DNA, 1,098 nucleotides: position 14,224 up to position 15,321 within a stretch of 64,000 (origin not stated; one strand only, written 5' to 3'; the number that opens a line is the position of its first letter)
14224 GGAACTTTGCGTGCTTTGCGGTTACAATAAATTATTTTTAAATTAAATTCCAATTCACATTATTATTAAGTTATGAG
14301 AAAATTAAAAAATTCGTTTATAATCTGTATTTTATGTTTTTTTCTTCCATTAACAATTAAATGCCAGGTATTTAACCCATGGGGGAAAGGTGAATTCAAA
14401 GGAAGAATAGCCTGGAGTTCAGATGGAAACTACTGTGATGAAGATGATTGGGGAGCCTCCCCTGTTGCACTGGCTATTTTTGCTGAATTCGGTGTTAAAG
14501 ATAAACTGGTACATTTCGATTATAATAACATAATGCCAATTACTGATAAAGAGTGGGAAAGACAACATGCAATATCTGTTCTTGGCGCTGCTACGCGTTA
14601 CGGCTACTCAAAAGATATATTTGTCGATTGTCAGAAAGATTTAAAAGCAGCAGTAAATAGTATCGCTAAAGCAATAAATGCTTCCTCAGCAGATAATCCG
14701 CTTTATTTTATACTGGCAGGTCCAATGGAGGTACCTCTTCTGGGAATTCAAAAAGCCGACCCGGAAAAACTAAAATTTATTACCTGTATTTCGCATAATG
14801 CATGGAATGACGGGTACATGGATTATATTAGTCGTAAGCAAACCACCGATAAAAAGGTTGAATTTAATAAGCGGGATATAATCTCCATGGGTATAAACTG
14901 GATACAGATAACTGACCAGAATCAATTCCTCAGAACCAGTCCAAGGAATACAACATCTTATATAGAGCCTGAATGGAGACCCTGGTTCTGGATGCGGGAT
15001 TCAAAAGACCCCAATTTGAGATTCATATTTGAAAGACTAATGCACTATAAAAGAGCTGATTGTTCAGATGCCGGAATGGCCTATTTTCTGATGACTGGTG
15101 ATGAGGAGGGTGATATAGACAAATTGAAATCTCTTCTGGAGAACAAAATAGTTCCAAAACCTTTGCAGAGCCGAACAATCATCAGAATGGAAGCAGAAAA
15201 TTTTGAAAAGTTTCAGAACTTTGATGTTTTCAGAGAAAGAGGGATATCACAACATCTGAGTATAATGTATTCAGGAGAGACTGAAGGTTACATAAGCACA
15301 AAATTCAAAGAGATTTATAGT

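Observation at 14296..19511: Tandem duplicated ~860-aa exported proteins with an unassigned four-part architecture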

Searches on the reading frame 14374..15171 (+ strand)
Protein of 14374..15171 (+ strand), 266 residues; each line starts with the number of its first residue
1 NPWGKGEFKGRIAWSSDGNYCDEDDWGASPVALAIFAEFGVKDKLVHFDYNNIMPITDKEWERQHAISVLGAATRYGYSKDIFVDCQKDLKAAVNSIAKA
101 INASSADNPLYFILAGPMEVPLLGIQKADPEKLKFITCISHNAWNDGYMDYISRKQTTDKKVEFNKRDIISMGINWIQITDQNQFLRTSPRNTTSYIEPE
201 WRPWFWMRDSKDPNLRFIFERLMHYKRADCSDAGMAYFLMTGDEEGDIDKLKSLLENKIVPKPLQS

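Call 31: search_solved_structures(query=A3, max_evalue=10, show_alignments=3)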
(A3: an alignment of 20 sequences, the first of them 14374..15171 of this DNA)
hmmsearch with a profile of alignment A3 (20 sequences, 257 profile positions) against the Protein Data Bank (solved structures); distinct sequences matched with E-value up to 10: 2.
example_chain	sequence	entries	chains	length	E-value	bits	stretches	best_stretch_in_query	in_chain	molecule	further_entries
7wpo_B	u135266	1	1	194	0.73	12.5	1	25-84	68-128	Spike glycoprotein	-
7wpz_B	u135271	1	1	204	1.6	11.4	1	25-69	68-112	Spike glycoprotein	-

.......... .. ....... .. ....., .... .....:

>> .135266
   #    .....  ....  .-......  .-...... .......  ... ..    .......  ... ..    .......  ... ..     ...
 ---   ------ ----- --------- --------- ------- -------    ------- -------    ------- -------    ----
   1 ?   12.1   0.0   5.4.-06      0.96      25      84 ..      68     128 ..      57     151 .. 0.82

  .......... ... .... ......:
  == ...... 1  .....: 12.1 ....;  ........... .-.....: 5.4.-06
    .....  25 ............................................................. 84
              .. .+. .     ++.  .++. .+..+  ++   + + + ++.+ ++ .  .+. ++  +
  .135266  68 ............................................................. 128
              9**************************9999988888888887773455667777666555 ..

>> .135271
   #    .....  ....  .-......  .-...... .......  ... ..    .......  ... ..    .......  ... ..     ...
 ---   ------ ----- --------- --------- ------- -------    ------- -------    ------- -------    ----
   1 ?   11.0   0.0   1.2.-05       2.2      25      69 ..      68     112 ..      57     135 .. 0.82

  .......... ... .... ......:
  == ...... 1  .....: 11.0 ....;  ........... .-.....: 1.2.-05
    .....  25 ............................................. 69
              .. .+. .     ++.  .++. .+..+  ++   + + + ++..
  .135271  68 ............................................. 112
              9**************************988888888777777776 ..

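Call 38: predict_structure(alignment_id=A3)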
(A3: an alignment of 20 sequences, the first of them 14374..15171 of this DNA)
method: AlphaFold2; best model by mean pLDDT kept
length: 266 residues; sequences in the alignment: 20
mean_pLDDT: 87.2   pTM: 0.90
mean pLDDT of the five models: 87.2, 86.1, 85.6, 84.3, 80.1
residues with pLDDT >= 90: 167; 70-90: 66; 50-70: 21; < 50: 12
segments of 3 or more residues with pLDDT < 50: 148-159
pLDDT, mean of each block of 10 residues (from residue 1): 84 82 78 98 97 80 91 98 94 97 97 88 96 95 62 41 79 91 88 70 95 97 85 95 95 98 83
secondary structure, 60 per line:
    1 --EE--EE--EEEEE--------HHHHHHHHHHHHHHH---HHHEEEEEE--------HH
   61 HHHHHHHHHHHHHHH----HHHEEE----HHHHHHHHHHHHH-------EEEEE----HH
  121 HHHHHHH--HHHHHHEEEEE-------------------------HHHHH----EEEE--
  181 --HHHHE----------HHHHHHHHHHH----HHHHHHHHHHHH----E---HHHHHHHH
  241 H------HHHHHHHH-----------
elements in order: E11-15 H24-38 E45-50 H59-75 E83-85 H90-102 E110-114 H119-127 H130-135 E136-140 H166-170 E175-178 H183-186 H198-208 H213-224 H233-241 H248-255

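Call 44: search_protein_representatives(alignment_id=A3)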
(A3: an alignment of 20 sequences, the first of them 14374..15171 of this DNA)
Query: 20 sequences, 257 profile positions. Proteins with E-value up to 0.001 (for the whole library): 958; up to 1e-10: 810; up to 1e-30: 462. The best 150 are listed.
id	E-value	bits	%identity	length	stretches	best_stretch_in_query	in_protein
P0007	1.9e-229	774.7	-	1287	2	1-256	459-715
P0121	9.5e-133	457.8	-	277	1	2-250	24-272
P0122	7.8e-129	445.0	-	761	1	2-255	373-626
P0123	1.6e-128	443.9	-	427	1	2-254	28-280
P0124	3.0e-128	443.1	-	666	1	2-255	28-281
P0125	3.5e-127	439.6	-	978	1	2-256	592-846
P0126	5.2e-127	439.0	-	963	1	2-255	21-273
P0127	7.7e-127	438.5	-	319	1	2-256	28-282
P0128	4.7e-126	435.9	-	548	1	2-255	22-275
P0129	2.4e-124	430.3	-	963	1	2-254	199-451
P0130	3.3e-123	426.6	-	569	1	2-256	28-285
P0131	8.4e-123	425.2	-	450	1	2-255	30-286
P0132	8.8e-123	425.2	-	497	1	2-255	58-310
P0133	1.2e-120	418.2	-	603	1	2-255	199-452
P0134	3.1e-117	407.0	-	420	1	2-253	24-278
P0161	2.4e-67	243.5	-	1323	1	9-248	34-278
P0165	1.6e-66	240.8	-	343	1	6-253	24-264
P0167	2.7e-65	236.8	-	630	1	9-248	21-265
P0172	1.5e-63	231.1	-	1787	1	10-254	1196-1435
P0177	9.6e-63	228.4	-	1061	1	9-248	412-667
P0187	1.3e-59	218.2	-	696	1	10-234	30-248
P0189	1.8e-59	217.7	-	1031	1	11-246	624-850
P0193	6.7e-59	215.8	-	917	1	10-251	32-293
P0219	1.8e-55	204.6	-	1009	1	9-247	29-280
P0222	7.1e-55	202.6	-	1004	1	11-235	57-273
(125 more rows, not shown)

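Call 45: search_protein_families(library=pfam, proteins=[P0161, P0172, P0177, P0189, P0193, P0219, P0222, P0167, P0187, P0165], max_evalue=0.001)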
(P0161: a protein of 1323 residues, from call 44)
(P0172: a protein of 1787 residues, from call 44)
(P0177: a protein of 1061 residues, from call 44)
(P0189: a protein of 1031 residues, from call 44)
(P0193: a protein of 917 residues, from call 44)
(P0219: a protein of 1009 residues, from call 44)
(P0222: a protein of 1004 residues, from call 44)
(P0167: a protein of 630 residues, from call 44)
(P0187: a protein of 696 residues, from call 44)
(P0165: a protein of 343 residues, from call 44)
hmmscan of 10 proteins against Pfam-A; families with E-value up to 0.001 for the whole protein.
P0161 (1323 aa): 4 families
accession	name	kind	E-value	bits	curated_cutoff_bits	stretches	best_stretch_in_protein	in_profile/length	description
PF03422.21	CBM_6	-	1.1e-34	119.9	28.9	2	863-970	9-124/125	Carbohydrate binding module (family 6)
PF02368.24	Big_2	-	1.5e-32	111.8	22.8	2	442-515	1-74/79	Bacterial Ig-like domain (group 2)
PF18099.7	CBM_35_2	-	8.4e-28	97.1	23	2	326-430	1-108/112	Carbohydrate binding module (family 35)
PF18962.6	Por_Secre_tail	-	3.7e-09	37.2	27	1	1249-1322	1-75/75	Secretion system C-terminal sorting domain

P0172 (1787 aa): 6 families
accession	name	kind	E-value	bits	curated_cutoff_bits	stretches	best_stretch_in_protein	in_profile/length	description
PF07691.17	PA14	-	3.9e-32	111.5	24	1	1640-1773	3-146/147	PA14 domain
PF10162.14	G8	-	1.1e-18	67.7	22.9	1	27-144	1-120/124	G8 domain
PF24606.1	CEMIP_beta-hel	-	8.8e-09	35.9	27.3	1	307-388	26-109/212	CEMIP beta-helix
PF18911.6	PKD_4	-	9e-08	32.5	27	1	679-739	24-83/85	PKD domain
PF10528.15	GLEYA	-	2.5e-06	28.2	26.2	1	1682-1755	1-84/91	GLEYA domain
PF00801.26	PKD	-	2.6e-05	24.6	23.5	1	687-738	27-78/80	PKD domain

P0177 (1061 aa): 2 families
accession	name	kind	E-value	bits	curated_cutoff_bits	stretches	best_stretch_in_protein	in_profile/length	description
PF00144.29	Beta-lactamase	-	3.1e-28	99.3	27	1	118-386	44-318/329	Beta-lactamase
PF14099.13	Polysacc_lyase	-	1.7e-27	97.1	29.9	1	820-1046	16-210/210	Polysaccharide lyase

P0189 (1031 aa): 1 family
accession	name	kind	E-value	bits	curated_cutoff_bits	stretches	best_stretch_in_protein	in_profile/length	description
PF00144.29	Beta-lactamase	-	1.1e-25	91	27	1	63-339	19-305/329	Beta-lactamase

P0193 (917 aa): 5 families
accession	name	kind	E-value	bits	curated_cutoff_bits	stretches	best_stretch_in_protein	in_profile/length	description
PF18962.6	Por_Secre_tail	-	9.4e-13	48.7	27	1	844-915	1-74/75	Secretion system C-terminal sorting domain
PF03422.21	CBM_6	-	8.4e-12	45.9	28.9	1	709-825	4-125/125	Carbohydrate binding module (family 6)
PF18099.7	CBM_35_2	-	4.2e-06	27.2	23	1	729-822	19-111/112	Carbohydrate binding module (family 35)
PF16990.11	CBM_35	-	4.4e-05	24.2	28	0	732-813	32-108/121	Carbohydrate binding module (family 35)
PF25275.1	Golvesin_C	-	0.00015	22.3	31.6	0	313-370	11-63/132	Golvesin C-terminal domain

P0219 (1009 aa): 5 families
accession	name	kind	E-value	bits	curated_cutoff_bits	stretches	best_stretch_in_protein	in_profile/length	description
PF03422.21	CBM_6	-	2.4e-29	102.6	28.9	1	641-761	1-125/125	Carbohydrate binding module (family 6)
PF17829.7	GH115_C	-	1.2e-11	45.2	24.1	1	379-499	51-172/172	Glycosyl hydrolase family 115 C-terminal domain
PF18962.6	Por_Secre_tail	-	7.4e-10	39.4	27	1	937-1007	1-74/75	Secretion system C-terminal sorting domain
PF24517.2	CBM96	-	2.8e-09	37.5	26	1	775-922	2-164/164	Carbohydrate-binding module family 96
PF18099.7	CBM_35_2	-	9.5e-05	22.9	23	1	649-747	2-103/112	Carbohydrate binding module (family 35)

P0222 (1004 aa): 7 families
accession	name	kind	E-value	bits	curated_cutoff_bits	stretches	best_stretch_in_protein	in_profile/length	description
PF03422.21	CBM_6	-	1.7e-30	106.3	28.9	1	611-731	1-125/125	Carbohydrate binding module (family 6)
PF18911.6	PKD_4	-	1.6e-21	76.6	27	1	735-815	1-83/85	PKD domain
PF17957.7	Big_7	-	1.6e-16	61.1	24.1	1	513-581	1-70/70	Bacterial Ig domain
PF00801.26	PKD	-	1e-11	45.1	23.5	1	743-808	9-74/80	PKD domain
PF18099.7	CBM_35_2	-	4.9e-07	30.2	23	1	622-718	6-104/112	Carbohydrate binding module (family 35)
PF22352.2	K319L-like_PKD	-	3.1e-06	27.5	27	1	750-815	13-84/84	K319L-like, PKD domain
PF00041.27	fn3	-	0.00055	20.5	25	0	824-903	2-76/84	Fibronectin type III domain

P0167 (630 aa): 3 families
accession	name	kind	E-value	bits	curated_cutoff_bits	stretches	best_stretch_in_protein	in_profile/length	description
PF03422.21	CBM_6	-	2.4e-18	67.1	28.9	1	420-530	4-121/125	Carbohydrate binding module (family 6)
PF18099.7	CBM_35_2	-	2.7e-13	50.4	23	1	430-531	10-111/112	Carbohydrate binding module (family 35)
PF18962.6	Por_Secre_tail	-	1.4e-07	32.2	27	1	561-628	1-74/75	Secretion system C-terminal sorting domain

P0187 (696 aa): 3 families
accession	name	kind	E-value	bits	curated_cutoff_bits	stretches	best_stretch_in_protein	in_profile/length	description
PF24517.2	CBM96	-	2.3e-18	67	26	1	480-624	5-163/164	Carbohydrate-binding module family 96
PF00041.27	fn3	-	5.2e-05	23.8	25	0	328-365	47-81/84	Fibronectin type III domain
PF00404.24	Dockerin_1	-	0.00033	21.2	22.9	1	633-683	2-52/57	Dockerin type I domain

P0165 (343 aa): 0 families
